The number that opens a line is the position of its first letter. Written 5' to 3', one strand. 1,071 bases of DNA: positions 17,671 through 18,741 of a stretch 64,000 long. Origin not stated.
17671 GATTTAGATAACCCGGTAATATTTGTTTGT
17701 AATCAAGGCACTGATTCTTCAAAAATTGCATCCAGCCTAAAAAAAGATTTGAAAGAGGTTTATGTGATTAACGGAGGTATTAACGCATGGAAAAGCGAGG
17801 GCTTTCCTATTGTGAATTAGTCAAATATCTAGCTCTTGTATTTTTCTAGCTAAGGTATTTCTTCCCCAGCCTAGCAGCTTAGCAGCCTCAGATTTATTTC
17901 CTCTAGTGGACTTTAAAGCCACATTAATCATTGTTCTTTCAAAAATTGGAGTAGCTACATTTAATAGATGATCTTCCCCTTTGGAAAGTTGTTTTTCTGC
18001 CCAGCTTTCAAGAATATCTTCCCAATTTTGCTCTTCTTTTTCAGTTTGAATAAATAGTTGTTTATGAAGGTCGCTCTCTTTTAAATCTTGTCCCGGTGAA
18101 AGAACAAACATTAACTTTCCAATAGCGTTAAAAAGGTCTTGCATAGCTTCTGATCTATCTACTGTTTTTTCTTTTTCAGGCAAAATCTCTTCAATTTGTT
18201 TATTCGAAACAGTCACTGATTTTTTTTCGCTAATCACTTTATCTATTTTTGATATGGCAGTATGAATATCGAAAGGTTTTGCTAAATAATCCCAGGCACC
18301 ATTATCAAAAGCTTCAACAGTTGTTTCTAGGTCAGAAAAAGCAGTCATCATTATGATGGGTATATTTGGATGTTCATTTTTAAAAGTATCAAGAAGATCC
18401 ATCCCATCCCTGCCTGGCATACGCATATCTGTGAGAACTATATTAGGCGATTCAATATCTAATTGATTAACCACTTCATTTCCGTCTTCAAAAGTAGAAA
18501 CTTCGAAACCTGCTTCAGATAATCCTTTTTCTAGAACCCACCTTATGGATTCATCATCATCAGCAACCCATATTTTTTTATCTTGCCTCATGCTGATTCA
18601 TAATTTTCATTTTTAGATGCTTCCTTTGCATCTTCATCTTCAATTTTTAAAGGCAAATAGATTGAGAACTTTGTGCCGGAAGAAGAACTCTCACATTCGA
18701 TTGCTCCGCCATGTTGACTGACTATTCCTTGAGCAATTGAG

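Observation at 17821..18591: NtrC homolog with the sigma54-activating AAA+ core cleanly missing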

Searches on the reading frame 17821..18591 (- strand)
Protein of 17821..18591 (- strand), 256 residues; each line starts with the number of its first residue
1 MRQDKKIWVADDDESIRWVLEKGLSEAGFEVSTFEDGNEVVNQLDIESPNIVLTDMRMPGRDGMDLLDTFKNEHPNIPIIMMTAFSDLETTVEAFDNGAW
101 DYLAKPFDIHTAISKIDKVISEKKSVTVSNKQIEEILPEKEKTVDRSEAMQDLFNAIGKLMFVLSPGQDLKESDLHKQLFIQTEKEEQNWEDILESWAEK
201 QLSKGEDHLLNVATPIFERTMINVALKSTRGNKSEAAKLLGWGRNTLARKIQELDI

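Call 3: search_protein_families(library=pfam, proteins=[window:17821-18591:-], max_evalue=1)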
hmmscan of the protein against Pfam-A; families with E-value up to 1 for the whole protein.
window:17821-18591:- (256 aa): 4 families
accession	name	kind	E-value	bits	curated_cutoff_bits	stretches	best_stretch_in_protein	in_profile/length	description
PF00072.30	Response_reg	-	6.3e-29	100.8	30.2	1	7-115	1-109/111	Response regulator receiver domain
PF02954.25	HTH_8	-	2.6e-14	53.1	22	1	217-253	5-41/42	Bacterial regulatory protein, Fis family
PF05861.17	PhnI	-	0.035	13.4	34.5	1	179-251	18-89/348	Bacterial phosphonate metabolism protein (PhnI)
PF13556.12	HTH_30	-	0.19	12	27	1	229-252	11-34/59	PucR C-terminal helix-turn-helix domain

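Call 4: search_protein_families(library=ncbifam, proteins=[window:17821-18591:-], max_evalue=1)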
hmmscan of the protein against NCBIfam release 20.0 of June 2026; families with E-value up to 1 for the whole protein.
window:17821-18591:- (256 aa): 113 families (the best 25 are shown)
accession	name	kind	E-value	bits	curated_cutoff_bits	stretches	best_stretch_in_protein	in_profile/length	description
NF008176.1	PRK10923.1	equivalog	1.8e-69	234.5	620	2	3-160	2-157/469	nitrogen regulation protein NR(I)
TIGR01818.1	ntrC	equivalog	3.5e-69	233.8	558.6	2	7-161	1-154/463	nitrogen regulation protein NR(I)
NF008469.0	PRK11361.1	equivalog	2.6e-31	108.8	714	2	2-160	2-162/461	acetoacetate metabolism transcriptional regulator AtoC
NF006900.1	PRK09390.1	equivalog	3.9e-29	101.6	255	1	1-139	1-139/203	response regulator FixJ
NF007689.0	PRK10365.1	equivalog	2.4e-28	99.1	760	2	4-158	5-156/441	sigma-54-dependent response regulator transcription factor ZraR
NF051870.1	NAssimRespRegNtrX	equivalog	1.1e-25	90.4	600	2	6-160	3-158/452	nitrogen assimilation response regulator NtrX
NF041946.1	LuxO_transreg_Vib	equivalog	3.9e-25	88.6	800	2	12-157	4-149/463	quorum-sensing sigma-54 dependent transcriptional regulator LuxO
NF047793.1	ResRegPgtA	equivalog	6.6e-24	84.5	650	1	3-156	4-155/414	two-component system response regulator PgtA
NF045944.1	ResRegRpaBCyano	equivalog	9.2e-24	84.1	330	1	9-140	2-134/229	response regulator transcription factor RpaB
NF040689.1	MtrAB_MtrA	equivalog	2.4e-23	82.7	300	1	7-149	1-143/219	MtrAB system response regulator MtrA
NF007005.1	PRK09468.1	equivalog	9.7e-22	77.5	331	1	3-125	2-124/237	osmolarity response regulator transcription factor OmpR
NF051850.1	RespRegRprY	equivalog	1.2e-21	77.2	370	1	1-126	1-126/234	response regulator transcription factor RprY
TIGR01387.1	cztR_silR_copR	subfamily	2.4e-20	73.1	279.2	1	9-155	3-150/218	heavy metal response regulator transcription factor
TIGR02154.1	PhoB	equivalog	2.8e-20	72.6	296.2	1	5-129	3-129/226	phosphate regulon transcriptional regulator PhoB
NF053512.1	nitric_RR_NosR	exception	4e-20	72.2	400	1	9-143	3-137/422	response regulator c-di-GMP phosphodiesterase, NosR family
NF033791.1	ActR_PrrA_rreg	equivalog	2.5e-18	66.7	250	1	4-116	1-113/173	ActR/PrrA/RegA family redox response regulator transcription factor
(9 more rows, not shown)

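Call 5: find_homologous_proteins(query=window:17821-18591:-, max_evalue=1e-10)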
Query window:17821-18591:- (256 aa): 317 proteins with E <= 1e-10 among 899 candidates; the best 120 are listed.
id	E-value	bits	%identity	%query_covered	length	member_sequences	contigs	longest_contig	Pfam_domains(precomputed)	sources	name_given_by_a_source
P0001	3.4e-150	516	91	100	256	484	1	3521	PF02954.26,PF00072.31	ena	-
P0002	2.8e-106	373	97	69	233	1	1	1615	PF02954.26,PF01925.26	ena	-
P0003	3.4e-105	369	97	68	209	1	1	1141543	PF00072.31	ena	-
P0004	3.3e-87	310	90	62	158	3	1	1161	PF00072.31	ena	-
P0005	8.0e-85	302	66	63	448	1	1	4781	PF00158.33,PF07724.21,PF25601.2,PF00004.36,PF14532.13,PF07728.21,PF00072.31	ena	-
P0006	4.4e-79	284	66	63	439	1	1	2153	PF00158.33,PF07724.21,PF25601.2,PF00004.36,PF14532.13,PF07728.21,PF00072.31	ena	-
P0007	7.0e-79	283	93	53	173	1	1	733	PF00072.31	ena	-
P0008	1.2e-73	266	63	47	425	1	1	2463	PF00158.33,PF25601.2,PF02954.26,PF00004.36,PF14532.13,PF07728.21,PF00072.31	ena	-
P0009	2.3e-72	262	63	46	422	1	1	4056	PF00158.33,PF25601.2,PF02954.26,PF00004.36,PF14532.13,PF07728.21,PF00072.31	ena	-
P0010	3.9e-72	261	60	47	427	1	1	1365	PF00158.33,PF25601.2,PF02954.26,PF00004.36,PF14532.13,PF07728.21,PF00072.31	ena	-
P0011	1.0e-71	259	69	63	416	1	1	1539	PF00158.33,PF07724.21,PF25601.2,PF00004.36,PF14532.13,PF07728.21,PF00072.31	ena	-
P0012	4.9e-71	257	69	63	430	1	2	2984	PF00158.33,PF07724.21,PF25601.2,PF00004.36,PF14532.13,PF07728.21,PF00072.31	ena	-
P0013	6.5e-70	254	52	64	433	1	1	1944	PF00158.33,PF25601.2,PF02954.26,PF12775.14,PF00004.36,PF14532.13,PF07728.21,PF00072.31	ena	-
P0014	5.5e-69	250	64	40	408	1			PF00158.33,PF25601.2,PF02954.26,PF14532.13,PF07728.21,PF00072.31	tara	tara:strand:- start:2222 stop:3448 length:1227 start_codon:yes stop_codon:yes gene_type:complete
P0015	7.2e-68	247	66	40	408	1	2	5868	PF00158.33,PF07724.21,PF25601.2,PF02954.26,PF00004.36,PF14532.13,PF07728.21,PF00072.31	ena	-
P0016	2.7e-67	245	63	75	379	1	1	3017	PF00158.33,PF07724.21,PF25601.2,PF00004.36,PF14532.13,PF07728.21,PF00072.31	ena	-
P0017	1.1e-66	243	69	63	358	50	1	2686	PF00158.33,PF07724.21,PF25601.2,PF00004.36,PF14532.13,PF07728.21,PF00072.31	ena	-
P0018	1.2e-66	243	69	63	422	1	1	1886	PF00158.33,PF07724.21,PF25601.2,PF00004.36,PF14532.13,PF07728.21,PF00072.31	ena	-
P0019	5.9e-66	241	49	61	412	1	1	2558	PF00158.33,PF25601.2,PF02954.26,PF14532.13,PF00072.31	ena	-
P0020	1.0e-65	240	60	74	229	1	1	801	PF00158.33,PF14532.13,PF00072.31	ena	-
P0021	1.3e-65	239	59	74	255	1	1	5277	PF00158.33,PF14532.13,PF00072.31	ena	-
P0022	1.5e-65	239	68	63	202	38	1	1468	PF00158.33,PF14532.13,PF00072.31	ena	-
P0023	2.3e-65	239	59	74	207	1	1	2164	PF00158.33,PF14532.13,PF00072.31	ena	-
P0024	2.7e-65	238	68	63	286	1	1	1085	PF00158.33,PF00004.36,PF14532.13,PF07728.21,PF00072.31,PF01078.28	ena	-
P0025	5.0e-65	238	61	74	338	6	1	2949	PF00158.33,PF07724.21,PF14532.13,PF07728.21,PF00072.31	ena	-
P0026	8.5e-65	237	51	60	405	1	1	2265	PF00158.33,PF07724.21,PF25601.2,PF02954.26,PF14532.13,PF07728.21,PF00072.31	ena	-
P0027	1.8e-64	236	66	63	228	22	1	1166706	PF00158.33,PF14532.13,PF00072.31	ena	-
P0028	2.9e-64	235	66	63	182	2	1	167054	PF00072.31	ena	-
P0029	3.6e-64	235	66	63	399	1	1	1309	PF00158.33,PF07724.21,PF25601.2,PF00004.36,PF14532.13,PF07728.21,PF00072.31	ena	-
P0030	9.3e-64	233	66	63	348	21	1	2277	PF00158.33,PF07724.21,PF25601.2,PF00004.36,PF14532.13,PF07728.21,PF00072.31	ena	-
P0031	2.1e-63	232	50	61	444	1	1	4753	PF00158.33,PF07724.21,PF25601.2,PF14532.13,PF07728.21,PF00072.31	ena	-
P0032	2.6e-63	232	65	63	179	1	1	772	PF00072.31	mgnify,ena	mgnify:FL=1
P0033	3.2e-63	232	66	63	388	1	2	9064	PF00158.33,PF07724.21,PF25601.2,PF00004.36,PF14532.13,PF07728.21,PF00072.31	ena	-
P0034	5.5e-63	231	65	63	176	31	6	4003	PF00072.31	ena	-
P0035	7.0e-62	227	63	38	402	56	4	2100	PF00158.33,PF07724.21,PF25601.2,PF02954.26,PF00004.36,PF14532.13,PF07728.21,PF00072.31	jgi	jgi:two-component system nitrogen regulation response regulator GlnG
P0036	3.7e-60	222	62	71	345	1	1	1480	PF00158.33,PF14532.13,PF07728.21,PF00072.31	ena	-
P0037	1.0e-59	220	65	60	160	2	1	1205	PF00072.31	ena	-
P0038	3.5e-59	218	73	53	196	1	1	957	PF00072.31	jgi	-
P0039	2.5e-58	216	64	60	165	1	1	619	PF00072.31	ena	-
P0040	2.5e-58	216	64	60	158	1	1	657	PF00072.31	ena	-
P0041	5.4e-58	214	42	60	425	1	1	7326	PF00158.33,PF07724.21,PF25601.2,PF02954.26,PF14532.13,PF07728.21,PF00072.31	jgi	-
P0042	7.4e-58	214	75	50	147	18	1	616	PF00072.31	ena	-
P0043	8.8e-58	214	64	59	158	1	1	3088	PF00072.31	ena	-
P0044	1.1e-57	213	76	48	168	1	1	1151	PF00072.31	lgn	-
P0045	1.6e-57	213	76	49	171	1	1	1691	PF00072.31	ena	-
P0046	2.8e-57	212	75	48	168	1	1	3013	PF00072.31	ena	-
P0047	2.9e-57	212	65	57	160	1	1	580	PF00072.31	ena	-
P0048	4.0e-57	212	65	57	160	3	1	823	PF00072.31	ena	-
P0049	7.2e-57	211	73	48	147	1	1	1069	PF00072.31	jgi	-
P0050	8.8e-57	211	68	53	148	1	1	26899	PF00072.31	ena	-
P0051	1.8e-56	210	68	53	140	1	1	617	PF00072.31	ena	-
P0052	3.6e-56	209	68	53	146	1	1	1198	PF00072.31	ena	-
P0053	6.5e-56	208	72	48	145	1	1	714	PF00072.31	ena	-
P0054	2.5e-55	206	49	61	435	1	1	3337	PF00158.33,PF07724.21,PF25601.2,PF14532.13,PF07728.21,PF00072.31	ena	-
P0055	9.2e-55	204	54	60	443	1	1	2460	PF00158.33,PF07724.21,PF25601.2,PF14532.13,PF07728.21,PF00072.31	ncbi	-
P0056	7.5e-53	198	47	45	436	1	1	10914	PF00158.33,PF25601.2,PF02954.26,PF14532.13,PF00072.31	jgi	-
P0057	8.7e-53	197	39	97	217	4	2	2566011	PF02954.26,PF00072.31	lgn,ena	-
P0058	1.0e-52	197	39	63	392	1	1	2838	PF00158.33,PF25601.2,PF02954.26,PF14532.13,PF00072.31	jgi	jgi:DNA-binding NtrC family response regulator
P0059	7.8e-52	194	41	54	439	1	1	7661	PF00158.33,PF07724.21,PF25601.2,PF02954.26,PF00004.36,PF14532.13,PF07728.21,PF00072.31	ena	-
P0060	2.3e-51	193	59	38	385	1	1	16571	PF00158.33,PF07724.21,PF25601.2,PF02954.26,PF00004.36,PF14532.13,PF07728.21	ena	-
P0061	3.2e-51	192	41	97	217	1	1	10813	PF02954.26,PF00072.31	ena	-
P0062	5.1e-51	192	39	97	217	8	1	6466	PF02954.26,PF00072.31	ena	-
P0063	8.9e-51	191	39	99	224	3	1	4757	PF02954.26,PF00072.31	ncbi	-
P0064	1.2e-50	190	57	38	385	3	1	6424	PF00158.33,PF07724.21,PF25601.2,PF02954.26,PF00004.36,PF14532.13,PF07728.21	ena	-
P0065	1.9e-50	190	50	60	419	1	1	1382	PF00158.33,PF07724.21,PF25601.2,PF14532.13,PF07728.21,PF00072.31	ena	-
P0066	2.8e-50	189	39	97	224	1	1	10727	PF02954.26,PF00072.31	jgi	-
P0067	3.3e-50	189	57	38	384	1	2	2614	PF00158.33,PF07724.21,PF25601.2,PF02954.26,PF00004.36,PF14532.13,PF07728.21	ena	-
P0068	5.0e-50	188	39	61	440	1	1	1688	PF00158.33,PF25601.2,PF02954.26,PF14532.13,PF00072.31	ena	-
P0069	5.5e-50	188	38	99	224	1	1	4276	PF02954.26,PF00072.31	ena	-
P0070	9.9e-50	187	39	98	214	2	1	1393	PF02954.26,PF00072.31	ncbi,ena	-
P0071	1.1e-49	187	38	97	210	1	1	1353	PF02954.26,PF00072.31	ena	-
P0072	1.2e-49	187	40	96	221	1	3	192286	PF02954.26,PF00072.31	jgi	-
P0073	3.6e-49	186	40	99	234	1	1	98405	PF02954.26,PF00072.31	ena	-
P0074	1.6e-48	184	40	63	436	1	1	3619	PF00158.33,PF07724.21,PF25601.2,PF02954.26,PF14532.13,PF07728.21,PF00072.31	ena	-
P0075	2.7e-48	183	39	99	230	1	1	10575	PF02954.26,PF00072.31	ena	-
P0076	4.4e-48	182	39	96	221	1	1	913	PF02954.26,PF00072.31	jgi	jgi:DNA-binding NtrC family response regulator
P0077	8.1e-48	181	37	97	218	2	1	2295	PF02954.26,PF00072.31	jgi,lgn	-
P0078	8.5e-48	181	38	97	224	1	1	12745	PF02954.26,PF00072.31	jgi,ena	-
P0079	9.4e-48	181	37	61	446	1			PF00158.33,PF25601.2,PF02954.26,PF14532.13,PF07728.21,PF00072.31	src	-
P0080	1.1e-47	181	37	99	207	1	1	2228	PF02954.26,PF00072.31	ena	-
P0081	2.1e-47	180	40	99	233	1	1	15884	PF02954.26,PF00072.31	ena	-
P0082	5.6e-47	178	39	67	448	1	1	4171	PF00158.33,PF07724.21,PF25601.2,PF02954.26,PF14532.13,PF07728.21,PF00072.31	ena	-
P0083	6.0e-47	178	50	60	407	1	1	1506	PF00158.33,PF07724.21,PF25601.2,PF14532.13,PF07728.21,PF00072.31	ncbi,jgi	-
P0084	8.7e-47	178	38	98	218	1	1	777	PF02954.26,PF00072.31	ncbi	-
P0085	8.9e-47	178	38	97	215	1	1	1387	PF02954.26,PF00072.31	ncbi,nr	ncbi:MAG: response regulator [Gammaproteobacteria bacterium]|nr:response regulator [Gammaproteobacte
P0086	9.9e-47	178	46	45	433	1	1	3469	PF00158.33,PF25601.2,PF02954.26,PF14532.13,PF00072.31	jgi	jgi:two-component system nitrogen regulation response regulator GlnG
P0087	1.0e-46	178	36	98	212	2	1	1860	PF02954.26,PF00072.31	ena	-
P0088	1.0e-46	178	40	96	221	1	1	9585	PF02954.26,PF00072.31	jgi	-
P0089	1.2e-46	177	39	96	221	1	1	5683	PF02954.26,PF00072.31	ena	-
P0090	1.4e-46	177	39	98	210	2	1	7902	PF02954.26,PF00072.31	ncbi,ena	-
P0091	1.4e-46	177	36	100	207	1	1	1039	PF02954.26,PF00072.31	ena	-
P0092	1.5e-46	177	38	98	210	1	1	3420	PF02954.26,PF00072.31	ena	-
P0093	2.3e-46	176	46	45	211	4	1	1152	PF02954.26,PF00072.31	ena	-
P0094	3.2e-46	176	38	97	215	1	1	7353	PF02954.26,PF00072.31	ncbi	-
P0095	3.5e-46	176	32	98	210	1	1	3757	PF02954.26,PF00072.31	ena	-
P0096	3.9e-46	176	42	61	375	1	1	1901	PF00158.33,PF25601.2,PF02954.26,PF14532.13,PF00072.31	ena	-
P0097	5.1e-46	175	40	61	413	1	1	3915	PF00158.33,PF25601.2,PF02954.26,PF14532.13,PF00072.31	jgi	-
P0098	6.7e-46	175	38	96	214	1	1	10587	PF02954.26,PF00072.31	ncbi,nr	ncbi:MAG: response regulator [Gammaproteobacteria bacterium]|nr:response regulator [Gammaproteobacte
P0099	9.8e-46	174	38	98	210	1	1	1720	PF02954.26,PF00072.31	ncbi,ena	-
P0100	1.3e-45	174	38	63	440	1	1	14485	PF00158.33,PF25601.2,PF02954.26,PF14532.13,PF00072.31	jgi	jgi:two-component system, NtrC family, nitrogen regulation response regulator GlnG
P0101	2.0e-45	173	35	99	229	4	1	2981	PF02954.26,PF00072.31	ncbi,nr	ncbi:MAG: response regulator [Gammaproteobacteria bacterium]|nr:response regulator [Gammaproteobacte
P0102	2.5e-45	173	37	98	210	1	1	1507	PF02954.26,PF00072.31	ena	-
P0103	3.6e-45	172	52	61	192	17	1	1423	PF00158.33,PF14532.13,PF00072.31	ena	-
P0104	6.6e-45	172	46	44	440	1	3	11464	PF00158.33,PF25601.2,PF02954.26,PF14532.13,PF00072.31,PF20720.4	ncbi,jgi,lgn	ncbi:MAG: two-component system nitrogen regulation response regulator GlnG [Gammaproteobacteria bact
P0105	1.3e-44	171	34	64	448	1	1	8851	PF00158.33,PF25601.2,PF02954.26,PF14532.13,PF07728.21,PF00072.31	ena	-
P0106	1.4e-44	171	37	97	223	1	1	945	PF02954.26,PF00072.31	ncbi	-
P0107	1.6e-44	170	51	63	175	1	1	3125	PF00072.31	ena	-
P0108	1.7e-44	170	52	61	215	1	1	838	PF00158.33,PF14532.13,PF00072.31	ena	-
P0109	3.1e-44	169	54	60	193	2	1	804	PF00158.33,PF14532.13,PF00072.31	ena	-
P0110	4.4e-44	169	52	61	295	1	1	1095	PF00158.33,PF07724.21,PF14532.13,PF07728.21,PF00072.31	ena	-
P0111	6.3e-44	168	50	63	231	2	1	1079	PF00158.33,PF14532.13,PF00072.31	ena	-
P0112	6.5e-44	168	50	61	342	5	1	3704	PF00158.33,PF07724.21,PF25601.2,PF14532.13,PF07728.21,PF00072.31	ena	-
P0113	8.9e-44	168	50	61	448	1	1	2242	PF00158.33,PF07724.21,PF25601.2,PF02954.26,PF14532.13,PF07728.21,PF00072.31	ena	-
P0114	1.1e-43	168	51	61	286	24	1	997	PF00158.33,PF07724.21,PF14532.13,PF07728.21,PF00072.31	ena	-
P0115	1.1e-43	168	50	61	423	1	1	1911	PF00158.33,PF07724.21,PF25601.2,PF14532.13,PF07728.21,PF00072.31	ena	-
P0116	1.5e-43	167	50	63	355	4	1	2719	PF00158.33,PF00004.36,PF14532.13,PF07728.21,PF00072.31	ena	-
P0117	1.8e-43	167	49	61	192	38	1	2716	PF00158.33,PF14532.13,PF00072.31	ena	-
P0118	2.5e-43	166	47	72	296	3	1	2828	PF00158.33,PF07724.21,PF00004.36,PF14532.13,PF07728.21,PF00072.31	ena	-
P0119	2.7e-43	166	48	61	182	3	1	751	PF00072.31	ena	-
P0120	2.9e-43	166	49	61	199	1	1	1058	PF00158.33,PF14532.13,PF00072.31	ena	-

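Call 6: search_solved_structures(query=window:17821-18591:-, max_evalue=0.001, show_alignments=2)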
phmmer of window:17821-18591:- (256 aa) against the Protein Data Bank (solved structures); distinct sequences matched with E-value up to 0.001: 270 (the best 60 are shown).
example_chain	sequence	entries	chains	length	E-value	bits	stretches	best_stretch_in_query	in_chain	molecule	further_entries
1dc7_A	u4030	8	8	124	1.1e-37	133.2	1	6-122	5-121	NITROGEN REGULATION PROTEIN | NITROGEN REGULATION PROTEIN NR(I) | NTRC RECEIVER DOMAIN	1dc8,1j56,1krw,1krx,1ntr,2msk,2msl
9xzo_A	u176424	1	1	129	1.5e-20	77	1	6-121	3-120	De novo protein M1X0B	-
1qkk_A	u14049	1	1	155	1e-19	74.3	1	7-134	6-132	C4-DICARBOXYLATE TRANSPORT TRANSCRIPTIONAL REGULATORY PROTEIN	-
1l5y_A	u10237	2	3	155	2.3e-19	73.2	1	7-133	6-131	C4-DICARBOXYLATE TRANSPORT TRANSCRIPTIONAL REGULATORY PROTEIN DCTD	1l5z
6ifh_A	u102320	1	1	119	5.3e-19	72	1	5-118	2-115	Sporulation initiation phosphotransferase F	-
1s8n_A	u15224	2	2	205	3.4e-18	69.4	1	5-149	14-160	putative antiterminator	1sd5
5xso_A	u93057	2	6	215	1.2e-17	67.6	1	6-138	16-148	Response regulator FixJ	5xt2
8svz_A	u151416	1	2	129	2e-17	66.8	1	5-120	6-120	Two-component response regulator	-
2zwm_A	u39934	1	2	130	3.7e-17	66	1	4-117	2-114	Transcriptional regulatory protein yycF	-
3f6p_A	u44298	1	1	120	4.2e-17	65.8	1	4-116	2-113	Transcriptional regulatory protein yycF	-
4l4u_A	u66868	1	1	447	4.6e-17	65.6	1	7-178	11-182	Transcriptional regulator (NtrC family)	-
1mvo_A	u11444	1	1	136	5.1e-17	65.5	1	4-121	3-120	PhoP response regulator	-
1pey_A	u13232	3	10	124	5.6e-17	65.4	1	4-119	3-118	Sporulation initiation phosphotransferase F | SPORULATION RESPONSE REGULATORY PROTEIN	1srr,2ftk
2jvj_A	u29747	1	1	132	6.4e-17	65.2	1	4-121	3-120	Sporulation initiation phosphotransferase F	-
3q15_C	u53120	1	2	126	1e-16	64.5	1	4-119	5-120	Sporulation initiation phosphotransferase F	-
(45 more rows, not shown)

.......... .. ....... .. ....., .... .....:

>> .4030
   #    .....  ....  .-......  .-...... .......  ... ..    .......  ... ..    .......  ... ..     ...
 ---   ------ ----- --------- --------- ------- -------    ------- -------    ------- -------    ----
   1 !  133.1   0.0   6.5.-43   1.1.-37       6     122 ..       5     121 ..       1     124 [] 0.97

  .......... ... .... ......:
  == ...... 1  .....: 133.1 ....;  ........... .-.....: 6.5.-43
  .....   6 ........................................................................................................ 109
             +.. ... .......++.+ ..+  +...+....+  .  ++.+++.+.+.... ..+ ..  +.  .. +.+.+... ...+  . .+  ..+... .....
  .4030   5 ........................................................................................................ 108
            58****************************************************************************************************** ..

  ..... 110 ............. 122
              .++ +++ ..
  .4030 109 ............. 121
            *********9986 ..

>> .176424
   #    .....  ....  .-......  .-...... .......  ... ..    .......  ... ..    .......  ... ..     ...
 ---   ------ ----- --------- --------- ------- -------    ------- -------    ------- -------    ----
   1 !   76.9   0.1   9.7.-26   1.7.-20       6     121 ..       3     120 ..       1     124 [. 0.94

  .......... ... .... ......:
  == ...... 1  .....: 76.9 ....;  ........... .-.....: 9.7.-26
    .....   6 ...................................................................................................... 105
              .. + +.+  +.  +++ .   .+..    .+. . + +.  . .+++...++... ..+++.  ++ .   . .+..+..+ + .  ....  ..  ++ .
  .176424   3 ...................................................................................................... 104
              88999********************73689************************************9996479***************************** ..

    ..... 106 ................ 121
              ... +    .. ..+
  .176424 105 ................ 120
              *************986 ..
